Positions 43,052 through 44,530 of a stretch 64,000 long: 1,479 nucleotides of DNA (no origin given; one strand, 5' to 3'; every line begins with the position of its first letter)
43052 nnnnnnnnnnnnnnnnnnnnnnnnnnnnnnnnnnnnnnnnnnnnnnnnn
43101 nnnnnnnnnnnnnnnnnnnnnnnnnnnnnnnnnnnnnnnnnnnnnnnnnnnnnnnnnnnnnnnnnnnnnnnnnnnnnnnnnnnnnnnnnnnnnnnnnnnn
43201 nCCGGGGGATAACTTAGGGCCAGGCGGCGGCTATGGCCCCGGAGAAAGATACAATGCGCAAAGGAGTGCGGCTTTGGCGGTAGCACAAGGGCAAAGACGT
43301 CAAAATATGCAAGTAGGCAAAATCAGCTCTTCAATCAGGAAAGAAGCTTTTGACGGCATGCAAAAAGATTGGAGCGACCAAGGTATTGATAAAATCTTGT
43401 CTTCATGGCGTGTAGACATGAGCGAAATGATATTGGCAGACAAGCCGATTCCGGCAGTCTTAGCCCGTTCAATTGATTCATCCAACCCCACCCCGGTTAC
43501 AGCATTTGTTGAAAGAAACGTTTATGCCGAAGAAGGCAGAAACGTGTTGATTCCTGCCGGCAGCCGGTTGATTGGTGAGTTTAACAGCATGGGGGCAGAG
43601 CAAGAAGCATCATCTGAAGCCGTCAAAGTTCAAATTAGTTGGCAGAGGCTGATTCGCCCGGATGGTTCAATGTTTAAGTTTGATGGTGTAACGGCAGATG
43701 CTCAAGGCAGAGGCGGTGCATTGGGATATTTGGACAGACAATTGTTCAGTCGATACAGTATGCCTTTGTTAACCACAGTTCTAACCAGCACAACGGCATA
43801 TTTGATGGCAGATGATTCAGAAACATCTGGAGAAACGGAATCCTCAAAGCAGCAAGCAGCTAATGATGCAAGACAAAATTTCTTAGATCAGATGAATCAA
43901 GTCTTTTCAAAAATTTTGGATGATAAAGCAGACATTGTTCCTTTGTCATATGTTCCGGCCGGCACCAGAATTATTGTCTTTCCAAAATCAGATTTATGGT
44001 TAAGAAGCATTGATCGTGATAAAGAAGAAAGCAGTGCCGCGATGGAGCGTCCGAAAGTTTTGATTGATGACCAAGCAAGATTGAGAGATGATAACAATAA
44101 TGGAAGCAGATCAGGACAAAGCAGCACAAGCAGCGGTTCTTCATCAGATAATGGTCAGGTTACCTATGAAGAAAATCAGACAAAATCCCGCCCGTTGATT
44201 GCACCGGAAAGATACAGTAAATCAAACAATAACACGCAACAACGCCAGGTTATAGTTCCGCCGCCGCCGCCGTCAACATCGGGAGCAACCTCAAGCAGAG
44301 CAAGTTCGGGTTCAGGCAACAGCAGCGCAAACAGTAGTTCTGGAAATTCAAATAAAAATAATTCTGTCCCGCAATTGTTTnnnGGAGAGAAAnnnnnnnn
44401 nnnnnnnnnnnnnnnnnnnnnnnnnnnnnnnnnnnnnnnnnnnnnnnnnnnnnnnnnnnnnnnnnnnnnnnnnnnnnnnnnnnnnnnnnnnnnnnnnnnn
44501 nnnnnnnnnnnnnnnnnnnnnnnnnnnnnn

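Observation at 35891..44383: Two tandem giant 17-residue-repeat proteins, the second being a >1600-aa VirB10 homologue (CagY/DotG-like architecture with a different repeat)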

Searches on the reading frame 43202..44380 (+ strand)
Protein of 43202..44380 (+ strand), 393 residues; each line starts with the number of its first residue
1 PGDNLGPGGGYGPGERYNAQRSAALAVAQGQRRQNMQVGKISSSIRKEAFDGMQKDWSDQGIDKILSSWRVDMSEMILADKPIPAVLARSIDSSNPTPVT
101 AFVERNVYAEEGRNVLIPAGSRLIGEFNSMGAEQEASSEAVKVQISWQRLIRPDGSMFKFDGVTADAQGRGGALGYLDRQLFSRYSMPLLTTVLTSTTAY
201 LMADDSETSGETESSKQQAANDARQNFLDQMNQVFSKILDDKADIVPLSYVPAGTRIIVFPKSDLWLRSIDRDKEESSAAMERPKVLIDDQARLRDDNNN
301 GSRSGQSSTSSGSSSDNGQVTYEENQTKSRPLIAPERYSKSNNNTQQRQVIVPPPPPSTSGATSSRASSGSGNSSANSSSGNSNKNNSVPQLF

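Call 49: search_protein_representatives(protein=window:43202-44380:+)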
Query: 393 residues. Proteins with E-value up to 0.001 (for the whole library): 4982; up to 1e-10: 1310; up to 1e-30: 105. The best 150 are listed.
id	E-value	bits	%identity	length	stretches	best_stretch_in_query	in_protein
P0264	6.0e-171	585.0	73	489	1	1-393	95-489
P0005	1.9e-158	543.9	72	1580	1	1-393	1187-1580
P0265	2.2e-135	468.0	61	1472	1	3-378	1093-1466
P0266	2.7e-129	448.0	58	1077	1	4-379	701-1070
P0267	1.4e-128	445.6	58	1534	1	3-393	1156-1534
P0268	1.5e-121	422.6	55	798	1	3-377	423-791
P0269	1.1e-110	386.8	56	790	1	3-366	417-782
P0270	9.6e-110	383.7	57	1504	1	1-375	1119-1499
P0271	3.7e-107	375.2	56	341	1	54-393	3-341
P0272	1.3e-104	366.8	56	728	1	3-379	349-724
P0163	5.7e-100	351.5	52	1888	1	3-393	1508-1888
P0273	1.1e-98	347.3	52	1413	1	3-376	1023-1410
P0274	8.5e-96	337.8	49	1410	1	4-373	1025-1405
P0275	2.4e-95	336.3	48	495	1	4-380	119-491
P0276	3.9e-95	335.6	50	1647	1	4-393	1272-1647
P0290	2.7e-65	237.5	53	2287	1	40-278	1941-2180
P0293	2.2e-64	234.5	49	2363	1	24-293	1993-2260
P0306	3.9e-59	217.2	44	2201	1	2-323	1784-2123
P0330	7.3e-42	160.4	35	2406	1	9-331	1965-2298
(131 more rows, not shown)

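Call 50: search_protein_families(library=pfam, proteins=[P0290, P0293, P0306, P0330], max_evalue=0.001)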
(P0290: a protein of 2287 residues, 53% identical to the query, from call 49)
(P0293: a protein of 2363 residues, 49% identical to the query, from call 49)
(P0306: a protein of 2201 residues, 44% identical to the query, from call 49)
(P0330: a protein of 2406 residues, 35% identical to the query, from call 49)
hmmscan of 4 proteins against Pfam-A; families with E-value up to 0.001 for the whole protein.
P0290 (2287 aa): 5 families
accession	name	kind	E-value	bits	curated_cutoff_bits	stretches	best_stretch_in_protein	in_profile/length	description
PF21785.3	Bflower_2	-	1.4e-87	289.4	38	11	664-747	26-96/112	5-fold beta-flower protein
PF03743.19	TrbI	-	2e-29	103.3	35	1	1977-2169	2-188/188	Bacterial conjugation TrbI-like protein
PF21784.3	Bflower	-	5.8e-28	98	25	2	749-808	5-63/116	4-fold beta flower protein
PF12396.14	DUF3659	-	2.1e-20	72.8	24.8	0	895-947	7-55/61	Protein of unknown function (DUF3659)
PF05593.20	RHS_repeat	-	1.5e-06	28.9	22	0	781-813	1-37/38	RHS Repeat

P0293 (2363 aa): 4 families
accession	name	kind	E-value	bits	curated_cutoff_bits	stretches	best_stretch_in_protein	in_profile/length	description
PF21785.3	Bflower_2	-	2.8e-91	301.4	38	10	569-655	12-93/112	5-fold beta-flower protein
PF03743.19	TrbI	-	2.1e-30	106.4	35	1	2046-2238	2-188/188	Bacterial conjugation TrbI-like protein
PF12396.14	DUF3659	-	4.3e-27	94.2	24.8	2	1824-1875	10-57/61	Protein of unknown function (DUF3659)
PF21784.3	Bflower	-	2e-21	77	25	2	1828-1874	3-48/116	4-fold beta flower protein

P0306 (2201 aa): 6 families
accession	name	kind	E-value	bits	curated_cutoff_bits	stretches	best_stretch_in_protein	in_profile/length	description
PF21785.3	Bflower_2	-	5e-107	352.1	38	8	1611-1700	11-96/112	5-fold beta-flower protein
PF21784.3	Bflower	-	2.3e-45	154.1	25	2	1464-1527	1-63/116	4-fold beta flower protein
PF03743.19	TrbI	-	3.5e-31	109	35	1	1864-2061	2-188/188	Bacterial conjugation TrbI-like protein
PF12396.14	DUF3659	-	1.6e-29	102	24.8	0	349-399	9-55/61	Protein of unknown function (DUF3659)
PF05593.20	RHS_repeat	-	8.5e-14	52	22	0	1416-1449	1-38/38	RHS Repeat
PF18342.7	LytB_SH3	-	0.00052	20.5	25.8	0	1414-1432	13-31/67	Endo-beta-N-acetylglucosaminidase LytB SH3 domain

P0330 (2406 aa): 5 families
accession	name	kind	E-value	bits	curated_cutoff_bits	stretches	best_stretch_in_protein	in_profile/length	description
PF21785.3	Bflower_2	-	4.5e-67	223.4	38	7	792-884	7-94/112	5-fold beta-flower protein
PF03743.19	TrbI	-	2.1e-27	96.7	35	1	2032-2227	2-186/188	Bacterial conjugation TrbI-like protein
PF21784.3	Bflower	-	8.8e-14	52.3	25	0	877-939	5-65/116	4-fold beta flower protein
PF12396.14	DUF3659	-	3.5e-10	40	24.8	0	1858-1919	7-55/61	Protein of unknown function (DUF3659)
PF22692.1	LlgE_F_G_D1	-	0.0009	19.8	27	0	1833-1882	25-63/64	Flagellar hook protein FlgE/F/G D1 domain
